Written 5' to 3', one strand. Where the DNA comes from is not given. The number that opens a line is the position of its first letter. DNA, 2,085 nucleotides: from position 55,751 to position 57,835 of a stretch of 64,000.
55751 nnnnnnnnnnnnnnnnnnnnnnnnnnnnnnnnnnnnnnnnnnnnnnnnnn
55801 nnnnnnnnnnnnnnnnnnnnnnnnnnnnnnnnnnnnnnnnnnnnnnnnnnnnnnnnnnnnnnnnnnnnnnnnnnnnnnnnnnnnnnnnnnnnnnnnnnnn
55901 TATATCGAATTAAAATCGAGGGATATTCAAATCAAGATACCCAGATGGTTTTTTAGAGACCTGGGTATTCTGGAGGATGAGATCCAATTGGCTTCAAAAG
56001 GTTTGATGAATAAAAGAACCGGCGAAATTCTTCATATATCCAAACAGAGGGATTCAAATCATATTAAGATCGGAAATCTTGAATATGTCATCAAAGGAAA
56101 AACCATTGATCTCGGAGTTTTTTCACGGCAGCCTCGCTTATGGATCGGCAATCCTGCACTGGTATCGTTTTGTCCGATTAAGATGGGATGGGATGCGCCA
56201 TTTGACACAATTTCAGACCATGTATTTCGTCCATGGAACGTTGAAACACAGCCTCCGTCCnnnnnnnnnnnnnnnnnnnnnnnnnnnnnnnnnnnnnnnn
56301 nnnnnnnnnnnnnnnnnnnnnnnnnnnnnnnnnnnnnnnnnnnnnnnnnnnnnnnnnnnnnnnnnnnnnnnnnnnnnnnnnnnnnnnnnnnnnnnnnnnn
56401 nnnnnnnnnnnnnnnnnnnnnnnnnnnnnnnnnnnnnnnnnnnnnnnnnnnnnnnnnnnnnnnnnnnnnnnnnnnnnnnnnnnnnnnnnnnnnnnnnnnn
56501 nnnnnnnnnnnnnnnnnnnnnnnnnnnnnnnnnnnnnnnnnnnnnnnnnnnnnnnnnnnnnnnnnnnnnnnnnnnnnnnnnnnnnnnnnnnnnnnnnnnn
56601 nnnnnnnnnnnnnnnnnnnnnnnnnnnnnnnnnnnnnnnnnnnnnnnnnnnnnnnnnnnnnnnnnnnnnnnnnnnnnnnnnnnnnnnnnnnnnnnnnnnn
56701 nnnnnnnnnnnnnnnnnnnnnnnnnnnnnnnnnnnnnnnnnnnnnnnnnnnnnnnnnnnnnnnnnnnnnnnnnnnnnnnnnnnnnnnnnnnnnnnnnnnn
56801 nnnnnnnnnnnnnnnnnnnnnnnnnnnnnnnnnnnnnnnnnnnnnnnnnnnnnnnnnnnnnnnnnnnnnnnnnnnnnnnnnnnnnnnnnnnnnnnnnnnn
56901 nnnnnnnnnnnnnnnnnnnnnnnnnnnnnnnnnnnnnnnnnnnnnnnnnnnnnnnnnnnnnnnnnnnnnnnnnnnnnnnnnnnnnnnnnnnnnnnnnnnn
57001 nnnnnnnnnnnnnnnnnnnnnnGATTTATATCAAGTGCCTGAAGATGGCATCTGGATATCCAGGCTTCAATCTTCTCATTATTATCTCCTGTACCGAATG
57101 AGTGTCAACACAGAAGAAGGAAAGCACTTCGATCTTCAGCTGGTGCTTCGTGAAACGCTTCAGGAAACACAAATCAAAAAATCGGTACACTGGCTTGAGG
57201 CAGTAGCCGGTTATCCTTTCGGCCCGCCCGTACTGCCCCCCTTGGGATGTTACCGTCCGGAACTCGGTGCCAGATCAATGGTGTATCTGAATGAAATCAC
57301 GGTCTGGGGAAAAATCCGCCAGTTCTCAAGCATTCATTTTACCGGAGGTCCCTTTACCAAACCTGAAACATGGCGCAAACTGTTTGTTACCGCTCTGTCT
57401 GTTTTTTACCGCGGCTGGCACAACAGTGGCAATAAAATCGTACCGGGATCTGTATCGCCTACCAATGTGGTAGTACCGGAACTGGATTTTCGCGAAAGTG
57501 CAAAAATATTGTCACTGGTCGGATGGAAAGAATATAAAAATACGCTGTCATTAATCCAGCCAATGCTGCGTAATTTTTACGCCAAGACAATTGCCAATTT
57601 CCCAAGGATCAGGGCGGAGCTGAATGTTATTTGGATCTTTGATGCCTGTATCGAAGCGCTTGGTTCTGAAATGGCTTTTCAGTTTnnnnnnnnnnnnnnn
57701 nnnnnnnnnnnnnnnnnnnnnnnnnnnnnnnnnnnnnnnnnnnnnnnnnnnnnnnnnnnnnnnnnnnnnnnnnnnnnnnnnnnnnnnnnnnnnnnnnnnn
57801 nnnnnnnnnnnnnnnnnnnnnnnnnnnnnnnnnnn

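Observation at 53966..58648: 1560-aa fusion of an AMP-forming adenylation enzyme, a ~780-aa unknown region and a GNAT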

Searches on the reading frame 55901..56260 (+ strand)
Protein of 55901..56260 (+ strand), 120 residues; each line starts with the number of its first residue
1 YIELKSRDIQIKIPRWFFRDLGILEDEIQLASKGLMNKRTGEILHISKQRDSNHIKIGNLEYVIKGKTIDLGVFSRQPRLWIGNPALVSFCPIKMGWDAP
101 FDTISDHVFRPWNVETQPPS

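Call 81: search_solved_structures(query=A6, max_evalue=10, show_alignments=1)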
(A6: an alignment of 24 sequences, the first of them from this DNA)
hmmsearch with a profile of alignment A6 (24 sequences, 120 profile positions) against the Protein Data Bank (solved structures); distinct sequences matched with E-value up to 10: 2.
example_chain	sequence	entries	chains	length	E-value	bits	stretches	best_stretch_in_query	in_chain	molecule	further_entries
8zy1_A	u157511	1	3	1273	1.1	12.2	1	19-77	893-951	Spike glycoprotein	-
9rdt_C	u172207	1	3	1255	1.4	12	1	19-77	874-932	RhGB07 Spike- T4 foldon fusion protein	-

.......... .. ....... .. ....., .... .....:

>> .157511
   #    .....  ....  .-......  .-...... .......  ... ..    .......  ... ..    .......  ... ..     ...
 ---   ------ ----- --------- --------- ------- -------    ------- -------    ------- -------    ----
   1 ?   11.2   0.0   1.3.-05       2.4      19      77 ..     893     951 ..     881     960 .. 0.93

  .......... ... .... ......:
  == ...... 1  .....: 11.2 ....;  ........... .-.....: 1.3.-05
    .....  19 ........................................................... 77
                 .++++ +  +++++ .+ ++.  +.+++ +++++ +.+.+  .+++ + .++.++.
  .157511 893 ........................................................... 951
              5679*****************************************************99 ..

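Call 82: search_protein_families(library=pfam, alignment_id=A6, max_evalue=1)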
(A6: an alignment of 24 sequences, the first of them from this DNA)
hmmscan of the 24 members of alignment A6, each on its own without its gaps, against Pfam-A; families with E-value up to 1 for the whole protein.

A. member 1, seq(120 aa): 1 family
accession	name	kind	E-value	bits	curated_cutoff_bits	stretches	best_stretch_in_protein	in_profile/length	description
PF09043.17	Lys-AminoMut_A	-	0.12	11.3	25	1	4-48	414-458/508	D-Lysine 5,6-aminomutase TIM-barrel domain of alpha subunit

B. families by the number of members that match (of 24 scanned): 3 families
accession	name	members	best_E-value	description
PF09043.17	Lys-AminoMut_A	1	0.12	D-Lysine 5,6-aminomutase TIM-barrel domain of alpha subunit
PF19712.4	AGK_C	1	0.17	Acylglycerol kinase C-terminal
PF09956.15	Phage_cement_2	1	0.24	Phage cement protein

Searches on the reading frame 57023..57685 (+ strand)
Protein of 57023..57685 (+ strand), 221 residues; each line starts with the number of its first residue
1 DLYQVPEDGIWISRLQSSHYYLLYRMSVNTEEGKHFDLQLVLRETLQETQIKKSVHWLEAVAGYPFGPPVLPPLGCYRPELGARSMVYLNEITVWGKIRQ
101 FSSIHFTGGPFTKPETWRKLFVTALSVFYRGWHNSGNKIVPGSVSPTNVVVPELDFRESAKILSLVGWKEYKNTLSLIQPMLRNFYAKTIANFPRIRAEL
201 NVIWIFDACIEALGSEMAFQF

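Call 50: find_related_loci(query=A3, collection=genome_contigs, flank=6000)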
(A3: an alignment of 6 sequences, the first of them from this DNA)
Query A3 (221 aa) in genome_contigs; peptide patterns used: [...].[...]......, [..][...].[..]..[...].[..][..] (x = any residue, [..] = any of these).
128 stretches matched a pattern; 71 encode a relative of the query (tblastn E <= 1e-3); 71 distinct loci.
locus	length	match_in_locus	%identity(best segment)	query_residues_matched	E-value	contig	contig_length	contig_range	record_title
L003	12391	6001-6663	80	1-221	5e-122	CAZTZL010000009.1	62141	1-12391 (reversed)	MAG TPA_asm: uncultured bacterium isolate binchicken_co94_424 genome assembly, contig: NODE_525_length_62141_cov_15.1248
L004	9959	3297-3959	78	1-221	3e-120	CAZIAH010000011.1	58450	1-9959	MAG TPA_asm: uncultured bacterium isolate SRP323688_co1_225 genome assembly, contig: NODE_1020_length_58450_cov_8.678534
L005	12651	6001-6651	57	5-221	1e-83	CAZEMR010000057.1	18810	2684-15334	MAG TPA_asm: uncultured Hyphomicrobiales bacterium isolate SRP252850_co1_161 genome assembly, contig: NODE_5351_length_1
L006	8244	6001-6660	55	2-221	7e-81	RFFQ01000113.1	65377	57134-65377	MAG: Gemmatimonadetes bacterium isolate J002 k99_820843, whole genome shotgun sequence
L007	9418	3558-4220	51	1-221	4e-80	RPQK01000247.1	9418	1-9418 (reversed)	MAG: Acidobacteria bacterium isolate metabat2.299 metabat2.299_Contig_422982, whole genome shotgun sequence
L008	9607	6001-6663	50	1-221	3e-77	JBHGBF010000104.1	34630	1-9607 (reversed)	MAG: Acidobacteriota bacterium isolate SBS.BIN.3 SBSBIN3_contig_104, whole genome shotgun sequence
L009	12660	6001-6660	51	1-221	4e-76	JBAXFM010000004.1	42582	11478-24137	MAG: Bacteroidota bacterium isolate ELA271 MAG271_4, whole genome shotgun sequence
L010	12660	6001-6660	51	1-221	4e-76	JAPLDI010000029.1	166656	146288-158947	MAG: Bacteroidetes bacterium isolate LacPavin_0818_WC55_MAG_47_11 LacPavin_0818_WC55_scaffold_93036, whole genome shotgu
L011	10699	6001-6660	51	1-221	1e-75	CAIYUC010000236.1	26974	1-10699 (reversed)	MAG: uncultured Bacteroidales bacterium isolate A14_bin-1928 genome assembly, contig: bin-1928:236/244, whole genome sho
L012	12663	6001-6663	49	1-221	3e-75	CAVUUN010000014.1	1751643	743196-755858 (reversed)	MAG: uncultured Acidobacteriota bacterium isolate MFD03899.bin.1.231 genome assembly, contig: contig_563, whole genome s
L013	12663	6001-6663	49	1-221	3e-75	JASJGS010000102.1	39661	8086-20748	MAG: Bacteroidales bacterium isolate ChS5.bin.2 ChesSed_k141_2025917, whole genome shotgun sequence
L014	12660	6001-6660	51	1-221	1e-74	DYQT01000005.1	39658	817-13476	MAG TPA_asm: Draconibacterium orientale isolate SulCav_GS10_10_7_44_10 SulCav_GS10_10_578_length_39658_cov_5_645582, who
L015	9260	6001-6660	49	1-221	3e-74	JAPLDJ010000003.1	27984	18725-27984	MAG: Bacteroidetes bacterium isolate LacPavin_0920_WC70_MAG_47_14 LacPavin_0920_WC70_scaffold_1810516, whole genome shot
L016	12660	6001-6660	49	1-221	9e-73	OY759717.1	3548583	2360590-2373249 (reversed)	MAG: Bacteroidales bacterium isolate 1994922c-57ad-4284-af65-a097e7e7ad8c genome assembly, chromosome: 1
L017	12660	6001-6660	50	2-221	6e-73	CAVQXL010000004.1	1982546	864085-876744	MAG: Candidatus Aminicenantes bacterium isolate MFD10007.bin.2.27 genome assembly, contig: contig_7391, whole genome sho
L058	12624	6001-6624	30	10-221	2e-31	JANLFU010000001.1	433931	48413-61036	MAG: Candidatus Saccharicenans sp. isolate A05DMB19 NODE_1_length_433931_cov_34.804960, whole genome shotgun sequence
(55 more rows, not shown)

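Call 62: search_solved_structures(query=A2, max_evalue=10, show_alignments=2)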
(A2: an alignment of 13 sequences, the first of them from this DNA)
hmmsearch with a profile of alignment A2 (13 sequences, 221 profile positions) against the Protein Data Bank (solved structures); distinct sequences matched with E-value up to 10: 4.
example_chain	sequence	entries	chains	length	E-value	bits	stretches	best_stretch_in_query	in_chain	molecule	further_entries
9evs_1J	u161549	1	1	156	0.38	13.4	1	41-89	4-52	uL11m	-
7s9y_A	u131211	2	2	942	0.42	13.2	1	66-123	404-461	Cytochrome c biogenesis protein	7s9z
9gyt_1J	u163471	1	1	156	0.51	13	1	41-89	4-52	uL11m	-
2wqe_A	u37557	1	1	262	1.5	11.4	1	31-112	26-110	SERINE/THREONINE-PROTEIN KINASE 6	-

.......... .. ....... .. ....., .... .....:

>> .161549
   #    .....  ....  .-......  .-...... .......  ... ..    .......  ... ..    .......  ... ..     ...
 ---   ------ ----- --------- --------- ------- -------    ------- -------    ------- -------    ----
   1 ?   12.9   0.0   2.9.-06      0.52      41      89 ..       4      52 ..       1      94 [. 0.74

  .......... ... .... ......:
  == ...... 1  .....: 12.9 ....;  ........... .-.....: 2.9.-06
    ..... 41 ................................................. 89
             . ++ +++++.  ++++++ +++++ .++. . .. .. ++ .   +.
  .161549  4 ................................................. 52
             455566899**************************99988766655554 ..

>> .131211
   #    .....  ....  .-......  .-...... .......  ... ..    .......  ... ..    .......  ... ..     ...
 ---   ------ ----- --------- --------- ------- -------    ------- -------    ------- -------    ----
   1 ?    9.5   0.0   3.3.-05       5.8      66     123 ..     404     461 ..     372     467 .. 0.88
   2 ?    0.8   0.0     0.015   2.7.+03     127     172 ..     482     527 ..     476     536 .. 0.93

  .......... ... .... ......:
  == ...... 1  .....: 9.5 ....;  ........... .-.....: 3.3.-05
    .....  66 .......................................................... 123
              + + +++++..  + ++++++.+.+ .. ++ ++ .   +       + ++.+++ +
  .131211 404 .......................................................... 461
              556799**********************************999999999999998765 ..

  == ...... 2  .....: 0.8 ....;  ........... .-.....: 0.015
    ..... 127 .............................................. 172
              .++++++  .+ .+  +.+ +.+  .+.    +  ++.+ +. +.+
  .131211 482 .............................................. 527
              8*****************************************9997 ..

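Call 78: search_protein_families(library=pfam, alignment_id=A5, max_evalue=0.00001)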
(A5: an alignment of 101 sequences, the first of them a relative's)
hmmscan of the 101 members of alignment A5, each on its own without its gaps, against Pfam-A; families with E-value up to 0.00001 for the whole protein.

A. member 1, L003:1503-2780:- (426 aa): 1 family
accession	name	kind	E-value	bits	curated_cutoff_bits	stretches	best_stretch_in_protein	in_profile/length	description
PF00285.26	Citrate_synt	-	1.4e-96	324.1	27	1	42-412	1-357/357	Citrate synthase, C-terminal domain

B. families by the number of members that match (of 101 scanned): 67 families (the first 25 are shown)
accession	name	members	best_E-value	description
PF00180.25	Iso_dh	12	4.5e-96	Isocitrate/isopropylmalate dehydrogenase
PF00330.25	Aconitase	9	1.1e-143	Aconitase family (aconitate hydratase)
PF13426.13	PAS_9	9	2e-57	PAS domain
PF00989.32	PAS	9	3.3e-57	PAS fold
PF00694.25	Aconitase_C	9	3e-43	Aconitase C-terminal domain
PF08448.16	PAS_4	7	3.6e-67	PAS fold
PF00829.26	Ribosomal_L21p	7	1.8e-40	Ribosomal prokaryotic L21 protein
PF13487.12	HD_5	6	1.7e-41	HD domain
PF13188.13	PAS_8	6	6e-28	PAS domain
PF01966.28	HD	6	1.4e-23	HD domain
PF00072.30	Response_reg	6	3.2e-21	Response regulator receiver domain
PF08447.18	PAS_3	4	5.1e-56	PAS fold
PF05683.17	Fumerase_C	3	1.5e-71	Fumarase C-terminus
PF05681.19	Fumerase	3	1.8e-66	Fumarate hydratase (Fumerase)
PF01475.25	FUR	3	6.5e-31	Ferric uptake regulator family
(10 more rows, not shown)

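Call 100: search_protein_families(library=ncbifam, proteins=[L014:7594-8904:+, L010:605-2893:-, L058:7797-9392:-], max_evalue=1e-20)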
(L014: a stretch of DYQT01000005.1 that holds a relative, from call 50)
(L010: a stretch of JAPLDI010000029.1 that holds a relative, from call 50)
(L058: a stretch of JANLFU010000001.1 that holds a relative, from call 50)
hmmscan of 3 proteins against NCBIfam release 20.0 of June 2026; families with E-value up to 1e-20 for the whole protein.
L014:7594-8904:+ (437 aa): 16 families
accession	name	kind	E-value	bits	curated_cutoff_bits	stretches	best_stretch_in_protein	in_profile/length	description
NF005425.0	PRK07006.1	equivalog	6.2e-227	753.2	490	1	14-435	8-416/416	NADP-dependent isocitrate dehydrogenase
TIGR00183.1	prok_nadp_idh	equivalog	1.3e-212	706.1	567.3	1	15-436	9-417/417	isocitrate dehydrogenase (NADP(+))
NF005610.0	PRK07362.1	equivalog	5.6e-164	546.3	585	2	15-263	11-268/474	NADP-dependent isocitrate dehydrogenase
NF005036.0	PRK06451.1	equivalog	1.7e-135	452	484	1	16-436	7-409/412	NADP-dependent isocitrate dehydrogenase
NF006673.0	PRK09222.1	equivalog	1.6e-74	251.6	509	2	35-254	7-195/482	NADP-dependent isocitrate dehydrogenase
NF006529.0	PRK08997.1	equivalog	2.8e-68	230.4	510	2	35-253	6-193/335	isocitrate dehydrogenase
TIGR02088.1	LEU3_arch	subfamily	1.1e-63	215.5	409.8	2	290-412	190-310/324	isopropylmalate/isohomocitrate dehydrogenases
TIGR02924.1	ICDH_alpha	equivalog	2.1e-56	191.9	561.35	2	259-436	163-338/473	isocitrate dehydrogenase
NF040626.1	AksF2_Meth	equivalog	5.8e-54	183.6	540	1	291-409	193-309/333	homoisocitrate dehydrogenase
NF002898.0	PRK03437.1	equivalog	1.8e-49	168.8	393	2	298-435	217-345/347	3-isopropylmalate dehydrogenase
TIGR00175.1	mito_nad_idh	equivalog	2.4e-48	165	432.4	1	290-434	195-333/334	isocitrate dehydrogenase (NAD(+))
NF040619.1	AksF_Meth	equivalog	2.1e-47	161.9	500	1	292-412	212-330/343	homoisocitrate dehydrogenase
TIGR02089.1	TTC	equivalog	3.5e-38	131.4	470.4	1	276-412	198-335/352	tartrate dehydrogenase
NF006048.0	PRK08194.1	equivalog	5.3e-36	124.4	501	1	295-412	214-332/352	tartrate dehydrogenase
NF040855.1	iso_homocit_dh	equivalog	6.9e-36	124.2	680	0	291-413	185-303/345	isocitrate--homoisocitrate dehydrogenase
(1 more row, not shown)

L010:605-2893:- (763 aa): 17 families
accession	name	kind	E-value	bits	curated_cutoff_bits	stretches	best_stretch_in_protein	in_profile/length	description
TIGR01340.1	aconitase_mito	equivalog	0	1073.6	825.35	1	22-759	1-745/745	aconitate hydratase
NF005558.0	PRK07229.1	equivalog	1.6e-256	853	612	1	39-761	2-643/647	aconitate hydratase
TIGR01342.1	acon_putative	hypoth_equivalog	4.9e-120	401.7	719.15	1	41-761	1-647/655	putative aconitate hydratase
NF006757.0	PRK09277.1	subfamily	3.1e-91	306.4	686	2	67-510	80-580/888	aconitate hydratase AcnA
NF009520.0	PRK12881.1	subfamily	6.8e-89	298.7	905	2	61-509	72-580/893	aconitate hydratase AcnA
TIGR01341.1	aconitase_1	equivalog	2.5e-74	250.5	945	2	112-349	123-373/876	aconitate hydratase AcnA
NF001614.1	PRK00402.1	subfamily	1.5e-70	238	385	1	41-489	2-411/415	aconitase/3-isopropylmalate dehydratase large subunit family protein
TIGR02333.1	2met_isocit_dHY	equivalog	4.6e-64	216.7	1419.85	1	123-510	142-557/858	Fe/S-dependent 2-methylisocitrate dehydratase AcnD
TIGR01343.1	hacA_fam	subfamily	8.7e-64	215.6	385.7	1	64-489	18-408/412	homoaconitate hydratase family protein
TIGR02086.1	IPMI_arch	subfamily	7.4e-62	209.4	410.15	1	63-489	18-406/411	3-isopropylmalate dehydratase/homoaconitate hydratase family large subunit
NF009116.0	PRK12466.1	subfamily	4.9e-56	190.2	531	1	69-347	27-305/472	3-isopropylmalate dehydratase large subunit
TIGR02083.1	LEU2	equivalog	1.8e-51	175.4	610.65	1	60-489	16-413/419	3-isopropylmalate dehydratase large subunit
NF004016.0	PRK05478.1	subfamily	3e-51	174.5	510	1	71-489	28-460/468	3-isopropylmalate dehydratase large subunit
NF040615.1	HacA_Meth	equivalog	6.9e-49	166.7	550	1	133-488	79-414/419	homoaconitase large subunit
TIGR00139.1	h_aconitase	equivalog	8.3e-47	160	529.9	1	40-490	2-452/709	homoaconitase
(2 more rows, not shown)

L058:7797-9392:- (532 aa): 8 families
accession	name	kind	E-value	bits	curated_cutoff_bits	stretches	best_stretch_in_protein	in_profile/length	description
NF011920.0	PRK15391.1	subfamily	1.7e-193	643.9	1094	1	2-531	5-534/548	class I fumarate hydratase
NF011919.0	PRK15390.1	equivalog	1.2e-192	641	1105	1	3-531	6-534/548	class I fumarate hydratase FumA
NF011921.0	PRK15392.1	equivalog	4.3e-187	623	1060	1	5-531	7-533/550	class I fumarate hydratase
TIGR00723.1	ttdB_fumA_fumB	subfamily_domain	5.5e-49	166.4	145.15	1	370-532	2-167/169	FumA C-terminus/TtdB family hydratase beta subunit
NF005310.0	PRK06842.1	equivalog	9.2e-43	146.1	238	1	369-532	12-173/185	Fe-S-containing hydro-lyase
NF004885.0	PRK06246.1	equivalog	7.1e-30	104.2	276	1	73-325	37-278/279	fumarate hydratase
TIGR00722.1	ttdA_fumA_fumB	subfamily_domain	1e-23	83.9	100.65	1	73-323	29-270/273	hydrolyase, tartrate alpha subunit/fumarate domain protein, Fe-S type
NF004708.0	PRK06043.1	equivalog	3.3e-22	79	269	1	368-532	11-176/192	fumarate hydratase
